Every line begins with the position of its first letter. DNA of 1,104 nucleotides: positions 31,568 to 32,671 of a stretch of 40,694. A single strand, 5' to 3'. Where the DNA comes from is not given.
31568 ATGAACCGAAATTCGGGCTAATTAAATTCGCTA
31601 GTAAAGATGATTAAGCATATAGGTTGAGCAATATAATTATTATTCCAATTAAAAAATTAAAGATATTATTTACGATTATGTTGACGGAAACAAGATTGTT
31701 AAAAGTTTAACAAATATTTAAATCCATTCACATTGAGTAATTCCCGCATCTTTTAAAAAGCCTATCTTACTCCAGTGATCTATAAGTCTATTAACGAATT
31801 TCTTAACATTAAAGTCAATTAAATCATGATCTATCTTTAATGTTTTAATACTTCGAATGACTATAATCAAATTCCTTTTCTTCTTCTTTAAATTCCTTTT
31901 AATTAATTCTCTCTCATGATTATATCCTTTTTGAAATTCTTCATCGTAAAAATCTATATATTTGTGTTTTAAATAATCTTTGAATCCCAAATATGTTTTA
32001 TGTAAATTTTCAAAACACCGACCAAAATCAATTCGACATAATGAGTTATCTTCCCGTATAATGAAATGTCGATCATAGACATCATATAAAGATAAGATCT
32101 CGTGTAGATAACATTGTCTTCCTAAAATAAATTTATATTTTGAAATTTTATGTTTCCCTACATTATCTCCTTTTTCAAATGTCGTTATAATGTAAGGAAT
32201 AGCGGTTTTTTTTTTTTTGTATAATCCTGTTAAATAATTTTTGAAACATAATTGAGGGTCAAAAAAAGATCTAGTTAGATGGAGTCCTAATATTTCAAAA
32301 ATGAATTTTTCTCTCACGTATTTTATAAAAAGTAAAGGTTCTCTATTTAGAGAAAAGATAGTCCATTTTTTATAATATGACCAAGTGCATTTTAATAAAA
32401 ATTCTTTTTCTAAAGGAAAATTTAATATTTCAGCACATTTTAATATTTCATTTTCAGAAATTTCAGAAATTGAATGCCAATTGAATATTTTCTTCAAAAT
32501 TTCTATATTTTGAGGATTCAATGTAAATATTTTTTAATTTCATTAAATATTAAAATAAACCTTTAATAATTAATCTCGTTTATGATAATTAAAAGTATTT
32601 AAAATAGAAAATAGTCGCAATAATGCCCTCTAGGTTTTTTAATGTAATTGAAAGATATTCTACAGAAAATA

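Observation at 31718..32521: Minimal PI3K/PI4K-like kinase-core protein in an archaeal genome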

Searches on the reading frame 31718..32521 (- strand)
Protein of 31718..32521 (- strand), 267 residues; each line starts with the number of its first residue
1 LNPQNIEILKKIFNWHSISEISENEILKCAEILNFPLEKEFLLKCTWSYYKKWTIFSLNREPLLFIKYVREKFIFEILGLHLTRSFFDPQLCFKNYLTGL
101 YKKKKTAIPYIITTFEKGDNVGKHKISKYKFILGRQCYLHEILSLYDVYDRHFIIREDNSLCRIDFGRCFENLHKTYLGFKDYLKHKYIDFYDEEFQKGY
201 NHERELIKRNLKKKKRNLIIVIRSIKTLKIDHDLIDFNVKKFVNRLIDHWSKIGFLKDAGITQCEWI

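Call 3: search_protein_families(library=pfam, proteins=[window:31718-32521:-], max_evalue=10)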
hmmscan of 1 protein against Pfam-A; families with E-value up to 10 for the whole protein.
window:31718-32521:- (267 aa): 1 family
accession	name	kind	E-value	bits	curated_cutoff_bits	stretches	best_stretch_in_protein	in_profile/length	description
PF07422.18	s48_45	-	2.1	9.4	24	1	76-130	36-92/110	Sexual stage antigen s48/45 domain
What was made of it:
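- On PI3K/PI4K family (Pfam PF00454): No hit for the window protein even at E<=10 (call 3).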

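Call 4: search_protein_families(library=ncbifam, proteins=[window:31718-32521:-], max_evalue=10)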
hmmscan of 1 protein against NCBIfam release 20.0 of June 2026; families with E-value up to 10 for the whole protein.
window:31718-32521:- (267 aa): 1 family
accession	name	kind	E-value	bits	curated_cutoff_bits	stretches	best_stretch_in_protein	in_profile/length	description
NF003008.0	PRK03824.1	equivalog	0.33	10.9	125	1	208-265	19-74/135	hydrogenase nickel incorporation protein HypA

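Call 5: search_solved_structures(query=window:31718-32521:-, max_evalue=10, show_alignments=3)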
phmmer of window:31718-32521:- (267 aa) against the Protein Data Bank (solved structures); distinct sequences matched with E-value up to 10: 0.
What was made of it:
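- Tried and rejected: Pfam, NCBIfam and PDB searches of the protein found nothing (calls 3-5).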

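Call 6: find_homologous_proteins(query=window:31718-32521:-, max_evalue=0.001)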
Query window:31718-32521:- (267 aa): 38 proteins with E <= 0.001 among 750 candidates.
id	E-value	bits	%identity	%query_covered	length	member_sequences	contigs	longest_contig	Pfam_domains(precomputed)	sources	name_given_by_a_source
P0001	1.2e-177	607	100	100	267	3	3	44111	-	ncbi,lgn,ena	-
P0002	3.0e-120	419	69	99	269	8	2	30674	-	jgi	jgi:hypothetical protein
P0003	1.3e-114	401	67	100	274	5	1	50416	-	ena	-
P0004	1.5e-114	400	68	100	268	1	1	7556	-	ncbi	ncbi:MAG: hypothetical protein ACFFAO_08115 [Candidatus Hermodarchaeota archaeon]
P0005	3.4e-112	393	66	100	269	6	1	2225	-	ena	-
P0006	4.1e-108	379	64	100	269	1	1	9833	-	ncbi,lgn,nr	ncbi:MAG: hypothetical protein EU532_10625 [Promethearchaeota archaeon]|nr:MAG: hypothetical protein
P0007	2.0e-106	374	62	100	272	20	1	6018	-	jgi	-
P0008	8.0e-105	369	61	99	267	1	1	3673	-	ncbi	ncbi:MAG: hypothetical protein ACFFCM_17460 [Promethearchaeota archaeon]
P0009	3.5e-104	366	61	100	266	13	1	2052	-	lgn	-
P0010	9.9e-104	365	61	100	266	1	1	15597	-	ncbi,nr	ncbi:MAG: hypothetical protein GF383_06035 [Candidatus Lokiarchaeota archaeon]|nr:hypothetical prote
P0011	2.1e-102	361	61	99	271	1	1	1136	-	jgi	-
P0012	9.5e-102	358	58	100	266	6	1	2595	-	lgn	-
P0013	1.4e-101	358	60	100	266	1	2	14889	-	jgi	jgi:hypothetical protein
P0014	2.3e-100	354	61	100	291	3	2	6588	-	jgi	-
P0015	8.1e-99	349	57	99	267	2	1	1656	-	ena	-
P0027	2.1e-90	321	56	98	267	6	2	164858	-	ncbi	-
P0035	3.3e-78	281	50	100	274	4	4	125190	-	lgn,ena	-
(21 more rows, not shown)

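Call 10: search_solved_structures(query=A1, max_evalue=10, show_alignments=5)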
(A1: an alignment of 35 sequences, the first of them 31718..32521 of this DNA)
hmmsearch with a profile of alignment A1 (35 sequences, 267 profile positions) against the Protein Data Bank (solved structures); distinct sequences matched with E-value up to 10: 8.
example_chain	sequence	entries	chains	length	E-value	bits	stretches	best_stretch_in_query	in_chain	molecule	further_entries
8h2i_cU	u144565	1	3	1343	0.2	14.4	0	94-125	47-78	P22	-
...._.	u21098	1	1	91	0.62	12.8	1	47-110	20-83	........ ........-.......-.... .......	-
1aj3_A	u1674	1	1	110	0.64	12.8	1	200-258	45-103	ALPHA SPECTRIN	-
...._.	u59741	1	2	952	0.92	12.2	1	105-177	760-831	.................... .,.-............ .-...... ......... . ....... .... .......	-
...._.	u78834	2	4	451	1.2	11.9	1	48-125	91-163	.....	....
6jmf_A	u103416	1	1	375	2.2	11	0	134-165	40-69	Tyrosine-protein kinase Fes/Fps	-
3bkb_A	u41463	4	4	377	2.2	11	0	134-165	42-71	Proto-oncogene tyrosine-protein kinase Fes/Fps | Tyrosine-protein kinase Fes/Fps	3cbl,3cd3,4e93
8xkp_A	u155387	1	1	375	2.3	10.9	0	134-165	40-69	Tyrosine-protein kinase Fes/Fps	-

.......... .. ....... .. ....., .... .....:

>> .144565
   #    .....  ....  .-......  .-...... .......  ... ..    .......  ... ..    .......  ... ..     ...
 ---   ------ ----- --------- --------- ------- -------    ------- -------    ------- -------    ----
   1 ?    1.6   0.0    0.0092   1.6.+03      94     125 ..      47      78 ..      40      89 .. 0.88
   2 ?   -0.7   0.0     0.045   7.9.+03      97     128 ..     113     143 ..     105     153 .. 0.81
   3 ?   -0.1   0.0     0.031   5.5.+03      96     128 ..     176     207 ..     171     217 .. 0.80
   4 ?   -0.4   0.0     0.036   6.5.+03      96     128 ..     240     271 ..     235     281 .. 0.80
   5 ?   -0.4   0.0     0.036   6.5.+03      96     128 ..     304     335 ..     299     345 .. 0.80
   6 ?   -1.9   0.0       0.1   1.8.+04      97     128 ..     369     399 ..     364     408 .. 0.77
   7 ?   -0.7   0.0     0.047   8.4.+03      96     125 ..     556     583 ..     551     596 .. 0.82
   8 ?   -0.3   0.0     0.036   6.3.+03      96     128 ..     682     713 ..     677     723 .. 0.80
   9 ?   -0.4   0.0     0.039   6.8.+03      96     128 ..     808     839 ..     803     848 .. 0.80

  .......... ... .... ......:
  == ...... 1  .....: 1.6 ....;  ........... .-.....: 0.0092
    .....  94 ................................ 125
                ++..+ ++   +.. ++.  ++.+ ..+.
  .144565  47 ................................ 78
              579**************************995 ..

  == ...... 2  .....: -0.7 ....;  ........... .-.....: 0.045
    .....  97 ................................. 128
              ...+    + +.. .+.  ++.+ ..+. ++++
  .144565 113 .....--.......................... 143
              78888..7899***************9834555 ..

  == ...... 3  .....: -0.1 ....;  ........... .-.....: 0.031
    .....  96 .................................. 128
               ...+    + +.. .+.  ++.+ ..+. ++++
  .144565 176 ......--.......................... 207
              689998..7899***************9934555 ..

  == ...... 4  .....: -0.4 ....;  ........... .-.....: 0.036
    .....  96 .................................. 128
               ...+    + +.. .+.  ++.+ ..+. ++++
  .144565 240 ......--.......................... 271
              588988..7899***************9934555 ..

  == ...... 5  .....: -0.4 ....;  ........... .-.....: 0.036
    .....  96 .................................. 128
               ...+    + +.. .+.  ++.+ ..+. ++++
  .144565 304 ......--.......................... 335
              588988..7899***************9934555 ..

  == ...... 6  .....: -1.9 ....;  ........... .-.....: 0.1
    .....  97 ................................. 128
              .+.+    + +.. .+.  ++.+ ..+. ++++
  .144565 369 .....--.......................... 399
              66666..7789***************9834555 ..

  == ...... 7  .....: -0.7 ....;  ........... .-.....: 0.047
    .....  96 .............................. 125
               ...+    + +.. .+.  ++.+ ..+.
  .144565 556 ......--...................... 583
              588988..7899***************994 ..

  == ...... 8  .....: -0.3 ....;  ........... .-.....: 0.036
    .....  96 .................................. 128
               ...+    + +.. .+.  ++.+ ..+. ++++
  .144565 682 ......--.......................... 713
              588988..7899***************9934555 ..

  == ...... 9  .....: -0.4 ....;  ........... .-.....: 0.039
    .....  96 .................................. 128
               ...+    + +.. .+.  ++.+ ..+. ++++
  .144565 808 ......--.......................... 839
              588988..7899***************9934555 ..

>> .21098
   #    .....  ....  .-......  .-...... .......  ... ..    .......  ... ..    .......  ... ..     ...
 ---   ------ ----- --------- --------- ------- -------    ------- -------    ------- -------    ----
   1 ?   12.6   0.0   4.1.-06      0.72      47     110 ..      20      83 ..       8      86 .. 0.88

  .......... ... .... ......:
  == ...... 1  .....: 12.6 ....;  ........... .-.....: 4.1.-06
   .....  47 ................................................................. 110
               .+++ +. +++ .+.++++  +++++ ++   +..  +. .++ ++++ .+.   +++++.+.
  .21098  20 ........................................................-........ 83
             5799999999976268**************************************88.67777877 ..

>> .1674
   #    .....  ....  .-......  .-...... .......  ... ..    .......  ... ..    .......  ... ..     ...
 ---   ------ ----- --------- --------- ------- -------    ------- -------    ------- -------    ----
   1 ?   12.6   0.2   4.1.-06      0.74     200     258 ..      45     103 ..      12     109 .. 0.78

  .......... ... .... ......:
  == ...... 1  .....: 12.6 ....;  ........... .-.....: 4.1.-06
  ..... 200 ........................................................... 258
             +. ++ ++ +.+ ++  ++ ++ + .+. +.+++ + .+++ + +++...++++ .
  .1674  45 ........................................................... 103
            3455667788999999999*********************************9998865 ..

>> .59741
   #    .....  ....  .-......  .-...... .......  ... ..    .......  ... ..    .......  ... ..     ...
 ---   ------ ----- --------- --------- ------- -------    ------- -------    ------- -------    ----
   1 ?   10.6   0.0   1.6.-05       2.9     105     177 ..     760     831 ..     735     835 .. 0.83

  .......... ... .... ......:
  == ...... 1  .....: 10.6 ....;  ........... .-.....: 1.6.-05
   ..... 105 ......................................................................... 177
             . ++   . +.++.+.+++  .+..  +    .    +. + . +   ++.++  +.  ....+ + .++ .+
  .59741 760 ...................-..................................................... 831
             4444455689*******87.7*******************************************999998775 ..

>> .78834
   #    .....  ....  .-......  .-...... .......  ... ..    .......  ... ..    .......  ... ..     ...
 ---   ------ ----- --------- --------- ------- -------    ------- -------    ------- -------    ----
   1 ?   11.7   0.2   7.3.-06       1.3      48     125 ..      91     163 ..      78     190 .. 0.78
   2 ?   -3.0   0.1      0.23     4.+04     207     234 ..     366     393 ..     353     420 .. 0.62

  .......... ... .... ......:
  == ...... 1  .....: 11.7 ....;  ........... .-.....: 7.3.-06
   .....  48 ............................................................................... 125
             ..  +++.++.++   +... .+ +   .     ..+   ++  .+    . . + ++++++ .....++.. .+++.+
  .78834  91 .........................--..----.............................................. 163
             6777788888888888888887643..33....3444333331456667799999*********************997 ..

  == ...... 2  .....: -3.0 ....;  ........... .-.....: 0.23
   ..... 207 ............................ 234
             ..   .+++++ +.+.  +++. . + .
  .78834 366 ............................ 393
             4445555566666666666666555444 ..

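Call 13: find_encoding_contigs(protein=P0027, flank=6000, max_places=2)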
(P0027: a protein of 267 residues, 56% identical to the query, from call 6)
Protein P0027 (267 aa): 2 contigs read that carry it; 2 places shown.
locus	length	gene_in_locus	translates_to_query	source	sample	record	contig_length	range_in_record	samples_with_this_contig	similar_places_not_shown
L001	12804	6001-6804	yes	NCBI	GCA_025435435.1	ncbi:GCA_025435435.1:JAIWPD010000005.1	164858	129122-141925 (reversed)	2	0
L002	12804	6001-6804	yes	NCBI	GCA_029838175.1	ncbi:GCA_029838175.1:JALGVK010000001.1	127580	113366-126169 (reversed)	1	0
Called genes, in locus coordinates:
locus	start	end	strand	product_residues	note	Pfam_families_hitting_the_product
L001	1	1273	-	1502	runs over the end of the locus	PF01841:Transglut_core, PF11974:bMG3 (faint), PF16640:Big_3_5 (faint)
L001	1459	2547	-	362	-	PF00850:Hist_deacetyl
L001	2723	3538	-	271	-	PF08240:ADH_N, PF00107:ADH_zinc_N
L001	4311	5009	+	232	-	PF01988:VIT1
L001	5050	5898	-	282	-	PF00149:Metallophos, PF12850:Metallophos_2 (weak)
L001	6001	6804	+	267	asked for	-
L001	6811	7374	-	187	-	PF02915:Rubrerythrin, PF21349:RUBY_RBDX (weak)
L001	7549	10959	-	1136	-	PF14551:MCM_N, PF17207:MCM_OB, PF00493:MCM, PF14890:Intein_splicing, PF14528:LAGLIDADG_3, PF00493:MCM, PF17855:MCM_lid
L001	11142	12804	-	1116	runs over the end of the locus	PF12348:CLASP_N (faint), PF12717:Cnd1 (faint), PF25786:HEAT_GCN1_C (faint), PF02985:HEAT (faint), PF13513:HEAT_EZ (faint), PF13646:HEAT_2 (faint), PF21581:SCD (faint), PF01602:Adaptin_N (weak), +4 more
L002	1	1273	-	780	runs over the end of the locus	PF01841:Transglut_core, PF11974:bMG3 (faint), PF16640:Big_3_5 (faint)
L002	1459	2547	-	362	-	PF00850:Hist_deacetyl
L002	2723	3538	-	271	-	PF08240:ADH_N, PF00107:ADH_zinc_N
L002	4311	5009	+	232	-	PF01988:VIT1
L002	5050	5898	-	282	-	PF00149:Metallophos, PF12850:Metallophos_2 (weak)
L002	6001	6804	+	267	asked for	-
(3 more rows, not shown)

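Call 14: find_encoding_contigs(protein=P0035, flank=6000, max_places=2)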
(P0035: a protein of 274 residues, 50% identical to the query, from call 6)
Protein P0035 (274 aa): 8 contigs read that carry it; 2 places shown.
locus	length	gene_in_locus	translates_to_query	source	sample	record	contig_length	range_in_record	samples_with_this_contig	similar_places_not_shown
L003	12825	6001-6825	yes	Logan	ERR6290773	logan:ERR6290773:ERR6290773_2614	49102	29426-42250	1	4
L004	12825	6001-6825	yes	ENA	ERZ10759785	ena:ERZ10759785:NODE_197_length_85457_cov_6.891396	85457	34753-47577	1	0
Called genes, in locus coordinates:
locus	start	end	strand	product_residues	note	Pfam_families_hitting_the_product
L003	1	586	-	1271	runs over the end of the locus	PF01841:Transglut_core, PF16640:Big_3_5 (weak)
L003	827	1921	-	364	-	PF00850:Hist_deacetyl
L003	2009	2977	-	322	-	PF08240:ADH_N, PF00107:ADH_zinc_N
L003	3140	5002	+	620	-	PF02730:AFOR_N, PF01314:AFOR_C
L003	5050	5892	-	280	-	PF00149:Metallophos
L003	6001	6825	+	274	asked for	-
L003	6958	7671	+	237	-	PF01988:VIT1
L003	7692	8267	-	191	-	PF02915:Rubrerythrin, PF21349:RUBY_RBDX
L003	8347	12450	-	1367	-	PF14551:MCM_N, PF17207:MCM_OB, PF00493:MCM, PF14890:Intein_splicing, PF14528:LAGLIDADG_3, PF00493:MCM, PF01078:Mg_chelatase (weak), PF17855:MCM_lid, +1 more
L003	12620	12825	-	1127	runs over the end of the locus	PF22928:INTS1_R4 (faint), PF24987:HEAT_EF3_N (faint), PF02985:HEAT (faint), PF01602:Adaptin_N (weak), PF13646:HEAT_2, PF01602:Adaptin_N, PF12717:Cnd1, PF13646:HEAT_2, +6 more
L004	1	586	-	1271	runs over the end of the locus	PF01841:Transglut_core, PF16640:Big_3_5 (weak)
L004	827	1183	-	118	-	PF00850:Hist_deacetyl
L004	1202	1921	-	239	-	PF00850:Hist_deacetyl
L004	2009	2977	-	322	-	PF08240:ADH_N, PF00107:ADH_zinc_N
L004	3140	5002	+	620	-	PF02730:AFOR_N, PF01314:AFOR_C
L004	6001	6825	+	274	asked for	-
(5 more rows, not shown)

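Call 16: predict_structure(alignment_id=A1)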
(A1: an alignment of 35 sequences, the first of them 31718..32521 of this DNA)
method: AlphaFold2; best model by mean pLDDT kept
length: 267 residues; sequences in the alignment: 35
mean_pLDDT: 93.5   pTM: 0.91
mean pLDDT of the five models: 93.5, 92.9, 92.7, 92.3, 92.1
residues with pLDDT >= 90: 231; 70-90: 32; 50-70: 4; < 50: 0
segments of 3 or more residues with pLDDT < 50: none
pLDDT, mean of each block of 10 residues (from residue 1): 95 96 95 94 86 94 93 94 97 96 87 95 94 97 94 94 94 88 95 98 98 94 96 92 95 93 72
secondary structure, 60 per line:
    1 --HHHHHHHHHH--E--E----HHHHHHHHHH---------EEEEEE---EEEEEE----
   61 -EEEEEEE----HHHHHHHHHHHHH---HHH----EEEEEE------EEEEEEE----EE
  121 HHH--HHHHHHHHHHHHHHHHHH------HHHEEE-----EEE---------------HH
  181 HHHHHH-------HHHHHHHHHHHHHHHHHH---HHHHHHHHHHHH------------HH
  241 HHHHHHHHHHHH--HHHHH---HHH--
elements in order: H3-12 H23-32 E42-47 E51-56 E62-68 H73-85 E96-101 E108-114 H126-143 E153-155 E161-163 H179-186 H194-211 H215-226 H239-252 H255-259
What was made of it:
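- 31718..32521 (-): CDS of the 267-aa kinase-fold protein (TTG start). It has two N-terminal helices, a five-stranded N-lobe with an alphaC-like helix, a hinge, an alphaE-like helix, a catalytic loop, DFG, and a C-terminal helical bundle. AF2 model with pLDDT 93.5 and pTM 0.91 (call 16).
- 32321..32323 (-): Codon of K67, the invariant ATP-anchoring Lys on the third N-lobe strand (FIKYVRE). Lies on strand 62-68 of the model (call 16).
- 32294..32296 (-): Codon of E76, the invariant Glu at the start of the alphaC-like helix and presumed salt-bridge partner of K67. Helix 73-85 (call 16).
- Each sits on the expected secondary-structure element (call 16).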

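Call 18: fold_search(model_id=the predicted structure, library=pdb)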
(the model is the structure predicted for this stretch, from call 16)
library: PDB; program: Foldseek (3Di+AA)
matches with E <= 10: 1904; with E <= 0.001: 293
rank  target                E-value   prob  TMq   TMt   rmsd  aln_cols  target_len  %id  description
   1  3apd                  3.0e-06  1.00  0.50  0.20  10.1       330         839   14  Crystal structure of human PI3K-gamma in complex with CH5108134 (released 2011-04-13)
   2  9gg9                  3.8e-06  1.00  0.42  0.18  11.1       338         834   13  HUMAN PI3KGAMMA IN COMPLEX WITH ISOCUMARIN INHIBITOR 11 (released 2024-12-18)
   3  3pre                  4.4e-06  1.00  0.47  0.19  10.2       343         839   14  Quinazolines with intra-molecular hydrogen bonding scaffold (iMHBS) as PI3K/mTOR dual inhibitors. (released 2011-02-09)
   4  4hvb                  4.7e-06  1.00  0.48  0.19  10.2       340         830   15  Catalytic unit of PI3Kg in complex with PI3K/mTOR dual inhibitor PF-04979064 (released 2013-11-20)
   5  4wwp                  5.2e-06  1.00  0.49  0.19  10.0       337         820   15  Crystal structure of human PI3K-gamma in complex with pyridinylquinoline inhibitor N-{(1S)-1-[8-chloro-2-(2-methylpyridi (released 2014-12-17)
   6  4wwo                  7.7e-06  1.00  0.44  0.18  12.2       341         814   14  Crystal structure of human PI3K-gamma in complex with phenylquinoline inhibitor N-{(1S)-1-[8-chloro-2-(3-fluorophenyl)qu (released 2014-12-17)
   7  3zw3                  8.1e-06  1.00  0.46  0.19  10.5       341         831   16  Fragment based discovery of a novel and selective PI3 Kinase inhibitor (released 2011-09-28)
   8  5dxu_A                8.5e-06  1.00  0.40  0.16   8.0       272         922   11  p110delta/p85alpha with GDC-0326 (released 2016-01-27)
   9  1e8x                  1.1e-05  1.00  0.43  0.18  10.7       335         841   13  STRUCTURAL INSIGHTS INTO PHOSHOINOSITIDE 3-KINASE ENZYMATIC MECHANISM AND SIGNALLING (released 2000-10-26)
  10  3lj3                  1.2e-05  1.00  0.48  0.20  10.0       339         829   15  PI3-kinase-gamma with a pyrrolopyridine-benzofuran inhibitor (released 2010-04-14)
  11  4urk                  1.3e-05  1.00  0.46  0.19  11.0       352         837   15  PI3Kg in complex with AZD6482 (released 2014-10-22)
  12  1e8w                  1.6e-05  1.00  0.41  0.17  12.2       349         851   12  Structure determinants of phosphoinositide 3-kinase inhibition by wortmannin, LY294002, quercetin, myricetin and stauros (released 2000-11-17)
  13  7kke                  1.9e-05  1.00  0.40  0.17  12.4       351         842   13  Phosphoinositide 3-Kinase gamma bound to a thiazole inhibitor (released 2021-03-24)
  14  7lm2_A                2.2e-05  1.00  0.44  0.16   6.8       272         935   15  HUMAN PI3KDELTA IN COMPLEX WITH COMPOUND 3C (released 2021-04-21)
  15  7lq1_A                2.2e-05  1.00  0.41  0.16  11.1       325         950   12  HUMAN PI3KDELTA IN COMPLEX WITH COMPOUND 28 (released 2022-02-16)
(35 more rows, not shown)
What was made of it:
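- Foldseek top 50 for the window protein are almost all class I/III PI3Ks (E 3e-6 to 6e-5, TMq 0.40-0.50), with the first ordinary kinase at rank 20 and TMq 0.34 (call 18).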
